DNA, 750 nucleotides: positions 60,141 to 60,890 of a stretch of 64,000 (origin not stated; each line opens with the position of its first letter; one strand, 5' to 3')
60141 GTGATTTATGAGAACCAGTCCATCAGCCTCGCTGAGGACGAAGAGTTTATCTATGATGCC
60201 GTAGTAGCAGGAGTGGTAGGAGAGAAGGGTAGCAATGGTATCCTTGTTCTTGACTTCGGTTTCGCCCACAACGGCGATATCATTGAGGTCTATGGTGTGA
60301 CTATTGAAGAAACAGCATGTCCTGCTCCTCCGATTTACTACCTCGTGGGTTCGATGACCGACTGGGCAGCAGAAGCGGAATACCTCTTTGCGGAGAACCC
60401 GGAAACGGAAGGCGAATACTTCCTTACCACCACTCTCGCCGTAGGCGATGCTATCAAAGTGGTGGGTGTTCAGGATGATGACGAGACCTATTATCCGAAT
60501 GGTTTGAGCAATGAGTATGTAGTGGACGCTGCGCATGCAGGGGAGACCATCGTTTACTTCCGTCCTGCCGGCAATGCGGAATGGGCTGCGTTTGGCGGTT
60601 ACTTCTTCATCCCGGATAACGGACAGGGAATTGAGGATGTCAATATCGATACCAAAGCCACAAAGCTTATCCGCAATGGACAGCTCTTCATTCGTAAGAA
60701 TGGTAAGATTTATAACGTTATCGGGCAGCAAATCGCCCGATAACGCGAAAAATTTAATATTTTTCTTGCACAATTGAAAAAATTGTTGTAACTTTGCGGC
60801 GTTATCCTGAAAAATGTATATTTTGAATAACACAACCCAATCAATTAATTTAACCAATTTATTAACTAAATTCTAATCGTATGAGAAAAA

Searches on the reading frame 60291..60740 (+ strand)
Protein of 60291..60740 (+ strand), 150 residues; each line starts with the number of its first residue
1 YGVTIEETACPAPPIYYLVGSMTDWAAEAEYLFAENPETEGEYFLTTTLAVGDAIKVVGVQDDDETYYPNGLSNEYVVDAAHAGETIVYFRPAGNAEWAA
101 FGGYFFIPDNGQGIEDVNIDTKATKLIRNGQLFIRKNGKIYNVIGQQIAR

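Call 92: search_protein_families(library=pfam, proteins=[window:60291-60740:+], max_evalue=1)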
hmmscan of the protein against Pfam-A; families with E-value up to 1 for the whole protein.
window:60291-60740:+ (150 aa): 3 families
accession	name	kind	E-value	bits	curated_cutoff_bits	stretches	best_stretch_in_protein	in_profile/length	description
PF18914.6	DUF5666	-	0.081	13.7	27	1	37-68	23-55/60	Domain of unknown function (DUF5666)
PF20115.4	DUF6505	-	0.15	12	23.9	1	85-143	13-66/159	Family of unknown function (DUF6505)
PF16865.10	GST_C_5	-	0.17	12.9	27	1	21-55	32-65/108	Glutathione S-transferase, C-terminal domain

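Call 93: search_protein_families(library=ncbifam, proteins=[window:60291-60740:+], max_evalue=0.1)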
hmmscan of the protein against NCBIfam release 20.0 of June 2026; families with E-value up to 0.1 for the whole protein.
window:60291-60740:+ (150 aa): 0 families
